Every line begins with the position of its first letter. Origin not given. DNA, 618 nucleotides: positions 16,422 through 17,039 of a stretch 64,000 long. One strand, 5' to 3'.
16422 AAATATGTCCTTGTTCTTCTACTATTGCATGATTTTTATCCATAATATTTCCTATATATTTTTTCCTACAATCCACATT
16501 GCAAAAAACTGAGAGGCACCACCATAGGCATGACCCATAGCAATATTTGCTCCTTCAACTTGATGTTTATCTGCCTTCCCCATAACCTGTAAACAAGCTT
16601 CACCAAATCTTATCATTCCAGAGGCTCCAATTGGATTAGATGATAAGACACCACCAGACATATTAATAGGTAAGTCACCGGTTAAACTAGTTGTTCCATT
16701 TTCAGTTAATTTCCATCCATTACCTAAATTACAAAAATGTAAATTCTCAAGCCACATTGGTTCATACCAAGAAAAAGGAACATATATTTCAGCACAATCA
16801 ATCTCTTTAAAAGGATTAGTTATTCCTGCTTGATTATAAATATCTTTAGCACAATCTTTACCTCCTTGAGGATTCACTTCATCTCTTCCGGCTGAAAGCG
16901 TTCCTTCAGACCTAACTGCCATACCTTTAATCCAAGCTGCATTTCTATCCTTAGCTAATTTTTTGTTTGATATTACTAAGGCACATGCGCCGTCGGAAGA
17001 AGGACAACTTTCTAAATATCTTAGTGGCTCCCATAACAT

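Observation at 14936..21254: Duplicated DUF35 plus duplicated thiolase-fold proteins without an apparent nucleophilic Cys: predicted C-C lyase (retro-aldolase) module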

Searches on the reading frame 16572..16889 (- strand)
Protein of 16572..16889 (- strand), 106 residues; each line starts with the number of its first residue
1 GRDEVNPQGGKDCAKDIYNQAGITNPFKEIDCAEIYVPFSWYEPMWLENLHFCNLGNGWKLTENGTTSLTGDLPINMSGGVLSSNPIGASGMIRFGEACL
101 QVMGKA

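Call 53: search_solved_structures(query=window:16572-16889:-, max_evalue=10, show_alignments=5)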
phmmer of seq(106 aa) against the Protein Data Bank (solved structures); distinct sequences matched with E-value up to 10: 17.
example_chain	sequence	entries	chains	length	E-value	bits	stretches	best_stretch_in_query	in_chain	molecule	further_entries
4yzo_A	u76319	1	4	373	1.1e-09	41.9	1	28-104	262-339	Putative acyl-CoA acyltransferase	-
4u4e_A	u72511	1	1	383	4.4e-08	36.7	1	17-101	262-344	Thiolase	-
7yvy_A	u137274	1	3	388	5.5e-08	36.4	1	13-106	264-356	Acetyl-CoA acetyltransferase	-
3zbg_A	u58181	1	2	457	2.7e-07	34.2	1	28-104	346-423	3-KETOACYL-COA THIOLASE-LIKE PROTEIN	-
3zbl_A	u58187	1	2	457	2.7e-07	34.2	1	28-104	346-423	3-KETOACYL-COA THIOLASE-LIKE PROTEIN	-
3zbk_A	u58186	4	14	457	2.8e-07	34.2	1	28-104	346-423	3-KETOACYL-COA THIOLASE-LIKE PROTEIN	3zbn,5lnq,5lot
6hsj_A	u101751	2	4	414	4.5e-07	33.5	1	14-104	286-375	SCP2-thiolase (type-1)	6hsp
6hrv_A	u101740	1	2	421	4.7e-07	33.4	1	14-104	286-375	SCP2-thiolase (type-1)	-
7pxp_C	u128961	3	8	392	4.8e-07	33.4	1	14-104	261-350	Benzoylsuccinyl-CoA thiolase subunit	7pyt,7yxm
4bia_A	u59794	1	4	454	1e-06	32.4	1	19-104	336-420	3-KETOACYL-COA THIOLASE, PUTATIVE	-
4bi9_A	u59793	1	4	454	1.9e-06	31.5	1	19-104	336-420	3-KETOACYL-COA THIOLASE, PUTATIVE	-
5m3k_C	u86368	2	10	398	4.4e-05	27.1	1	12-105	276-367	2,4-diacetylphloroglucinol biosynthesis protein PhlC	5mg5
9myr_A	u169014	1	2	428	5e-05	26.9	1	28-106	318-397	Nonspecific lipid-transfer protein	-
9skm_I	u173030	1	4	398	9e-05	26.1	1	12-106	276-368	2,4-diacetylphloroglucinol biosynthesis protein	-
9skh_I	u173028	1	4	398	9.1e-05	26.1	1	12-106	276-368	2,4-diacetylphloroglucinol biosynthesis protein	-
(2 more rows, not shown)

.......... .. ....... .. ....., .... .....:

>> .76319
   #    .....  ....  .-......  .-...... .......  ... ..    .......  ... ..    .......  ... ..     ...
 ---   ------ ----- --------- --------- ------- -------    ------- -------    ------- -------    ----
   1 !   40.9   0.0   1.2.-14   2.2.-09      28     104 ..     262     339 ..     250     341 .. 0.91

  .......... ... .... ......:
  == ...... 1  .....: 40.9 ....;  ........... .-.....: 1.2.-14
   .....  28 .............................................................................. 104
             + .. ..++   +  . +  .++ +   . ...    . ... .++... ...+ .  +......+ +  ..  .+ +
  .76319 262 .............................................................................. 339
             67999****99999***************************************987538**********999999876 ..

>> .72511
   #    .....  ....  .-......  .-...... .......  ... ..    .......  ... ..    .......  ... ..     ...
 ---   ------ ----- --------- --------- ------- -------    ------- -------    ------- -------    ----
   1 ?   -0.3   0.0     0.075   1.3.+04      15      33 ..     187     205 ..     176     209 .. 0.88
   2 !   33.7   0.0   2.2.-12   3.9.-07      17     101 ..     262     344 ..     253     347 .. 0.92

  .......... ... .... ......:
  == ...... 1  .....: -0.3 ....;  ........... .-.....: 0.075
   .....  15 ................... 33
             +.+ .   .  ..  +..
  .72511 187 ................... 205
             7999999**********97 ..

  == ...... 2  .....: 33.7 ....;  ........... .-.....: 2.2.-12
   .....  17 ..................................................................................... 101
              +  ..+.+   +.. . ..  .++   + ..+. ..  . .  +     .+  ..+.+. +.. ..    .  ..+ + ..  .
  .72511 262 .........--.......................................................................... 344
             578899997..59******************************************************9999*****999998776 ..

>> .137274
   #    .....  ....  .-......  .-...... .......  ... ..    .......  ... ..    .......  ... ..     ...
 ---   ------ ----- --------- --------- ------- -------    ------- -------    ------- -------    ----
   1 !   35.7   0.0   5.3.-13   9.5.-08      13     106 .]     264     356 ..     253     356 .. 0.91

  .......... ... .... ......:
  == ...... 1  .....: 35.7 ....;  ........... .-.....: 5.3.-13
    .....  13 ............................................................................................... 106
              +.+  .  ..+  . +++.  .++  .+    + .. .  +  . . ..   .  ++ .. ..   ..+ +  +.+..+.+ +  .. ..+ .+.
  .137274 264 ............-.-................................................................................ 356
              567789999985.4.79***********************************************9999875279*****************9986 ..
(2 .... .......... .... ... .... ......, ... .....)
